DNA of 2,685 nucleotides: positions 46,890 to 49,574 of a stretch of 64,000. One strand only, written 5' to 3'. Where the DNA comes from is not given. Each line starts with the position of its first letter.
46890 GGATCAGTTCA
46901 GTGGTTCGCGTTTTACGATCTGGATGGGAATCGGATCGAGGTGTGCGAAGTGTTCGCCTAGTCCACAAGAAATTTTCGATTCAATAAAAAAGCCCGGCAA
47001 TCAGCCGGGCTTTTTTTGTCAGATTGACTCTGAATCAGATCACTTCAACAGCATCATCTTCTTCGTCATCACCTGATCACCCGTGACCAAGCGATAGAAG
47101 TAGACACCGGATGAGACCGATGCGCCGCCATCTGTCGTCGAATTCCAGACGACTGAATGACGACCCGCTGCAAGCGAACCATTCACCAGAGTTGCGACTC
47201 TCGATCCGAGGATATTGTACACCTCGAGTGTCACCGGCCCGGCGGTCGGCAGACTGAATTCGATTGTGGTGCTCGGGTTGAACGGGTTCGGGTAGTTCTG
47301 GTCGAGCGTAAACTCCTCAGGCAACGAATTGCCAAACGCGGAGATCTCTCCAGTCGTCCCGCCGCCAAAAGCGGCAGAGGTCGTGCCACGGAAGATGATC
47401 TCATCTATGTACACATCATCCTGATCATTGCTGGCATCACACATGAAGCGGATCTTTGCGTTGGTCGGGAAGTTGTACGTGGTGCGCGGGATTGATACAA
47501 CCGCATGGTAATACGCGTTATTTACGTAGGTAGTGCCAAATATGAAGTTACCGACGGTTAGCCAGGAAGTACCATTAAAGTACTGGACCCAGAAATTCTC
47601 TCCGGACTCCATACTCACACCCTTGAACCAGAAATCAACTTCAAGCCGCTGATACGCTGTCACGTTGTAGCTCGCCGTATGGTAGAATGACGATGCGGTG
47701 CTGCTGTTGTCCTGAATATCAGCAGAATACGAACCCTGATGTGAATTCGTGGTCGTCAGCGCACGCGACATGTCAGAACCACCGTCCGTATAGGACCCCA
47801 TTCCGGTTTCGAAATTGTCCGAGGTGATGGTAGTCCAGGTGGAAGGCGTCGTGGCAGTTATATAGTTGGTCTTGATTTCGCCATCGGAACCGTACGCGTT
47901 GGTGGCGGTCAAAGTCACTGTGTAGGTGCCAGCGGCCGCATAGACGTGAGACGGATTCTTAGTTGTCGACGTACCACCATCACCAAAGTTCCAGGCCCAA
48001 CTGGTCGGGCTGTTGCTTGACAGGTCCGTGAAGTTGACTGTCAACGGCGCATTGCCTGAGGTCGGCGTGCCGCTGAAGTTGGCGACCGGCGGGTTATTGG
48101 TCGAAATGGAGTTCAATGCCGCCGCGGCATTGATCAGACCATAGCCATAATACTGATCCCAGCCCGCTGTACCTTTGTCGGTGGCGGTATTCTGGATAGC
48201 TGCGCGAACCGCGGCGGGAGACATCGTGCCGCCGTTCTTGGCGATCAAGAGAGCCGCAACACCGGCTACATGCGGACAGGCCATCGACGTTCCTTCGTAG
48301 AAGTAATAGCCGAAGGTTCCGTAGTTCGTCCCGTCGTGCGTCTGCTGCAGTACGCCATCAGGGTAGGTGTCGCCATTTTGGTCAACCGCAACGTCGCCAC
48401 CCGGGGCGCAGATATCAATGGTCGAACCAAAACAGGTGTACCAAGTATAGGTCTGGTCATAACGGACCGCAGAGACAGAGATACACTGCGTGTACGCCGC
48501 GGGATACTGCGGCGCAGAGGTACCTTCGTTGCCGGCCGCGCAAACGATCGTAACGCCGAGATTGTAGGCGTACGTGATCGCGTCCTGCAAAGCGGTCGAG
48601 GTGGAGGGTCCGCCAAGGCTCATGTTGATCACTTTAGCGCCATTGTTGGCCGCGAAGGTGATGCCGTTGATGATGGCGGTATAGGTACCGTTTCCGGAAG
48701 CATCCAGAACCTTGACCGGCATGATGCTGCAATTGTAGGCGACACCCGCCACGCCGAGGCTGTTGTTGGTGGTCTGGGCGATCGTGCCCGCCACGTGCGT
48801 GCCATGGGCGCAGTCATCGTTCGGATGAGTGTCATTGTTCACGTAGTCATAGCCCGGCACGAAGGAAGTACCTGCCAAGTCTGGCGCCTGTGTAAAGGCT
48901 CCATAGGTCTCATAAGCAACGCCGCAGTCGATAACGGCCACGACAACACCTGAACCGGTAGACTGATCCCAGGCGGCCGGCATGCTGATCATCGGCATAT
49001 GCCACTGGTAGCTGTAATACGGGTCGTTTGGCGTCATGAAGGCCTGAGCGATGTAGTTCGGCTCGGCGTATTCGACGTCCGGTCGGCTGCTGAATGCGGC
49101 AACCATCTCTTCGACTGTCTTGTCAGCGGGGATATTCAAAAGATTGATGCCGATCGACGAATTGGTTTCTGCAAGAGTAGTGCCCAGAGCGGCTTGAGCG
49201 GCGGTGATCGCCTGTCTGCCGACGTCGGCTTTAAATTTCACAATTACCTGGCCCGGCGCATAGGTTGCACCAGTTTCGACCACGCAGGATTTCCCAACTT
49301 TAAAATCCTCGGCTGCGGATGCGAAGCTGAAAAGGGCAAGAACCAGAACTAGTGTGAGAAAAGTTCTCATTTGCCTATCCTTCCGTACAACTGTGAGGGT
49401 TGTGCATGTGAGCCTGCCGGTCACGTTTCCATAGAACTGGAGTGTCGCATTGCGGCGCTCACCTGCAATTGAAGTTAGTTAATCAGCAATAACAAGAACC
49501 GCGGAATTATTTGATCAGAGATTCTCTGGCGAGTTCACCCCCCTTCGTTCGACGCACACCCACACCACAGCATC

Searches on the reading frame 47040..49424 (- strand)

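Call 8: search_protein_families(library=pfam, proteins=[window:47040-49424:-], max_evalue=0.001)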
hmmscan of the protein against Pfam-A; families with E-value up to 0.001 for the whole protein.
window:47040-49424:- (794 aa): 6 families
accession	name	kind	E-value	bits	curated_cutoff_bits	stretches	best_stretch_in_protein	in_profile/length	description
PF00082.27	Peptidase_S8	-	5.2e-57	193.8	21.8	1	157-429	1-288/288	Subtilase family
PF18911.6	PKD_4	-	7.2e-20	71.3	27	1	443-523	1-84/85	PKD domain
PF22148.1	Fervidolysin_NPro-like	-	3.2e-18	66.3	21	1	50-123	10-81/81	Fervidolysin N-terminal prodomain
PF00801.26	PKD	-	6e-15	55.4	23.5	1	449-515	3-73/80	PKD domain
PF13860.13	FlgD_ig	-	4e-10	40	27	1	720-778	13-72/79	FlgD Ig-like domain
PF18962.6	Por_Secre_tail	-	1.5e-06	28.8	27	1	711-791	2-74/75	Secretion system C-terminal sorting domain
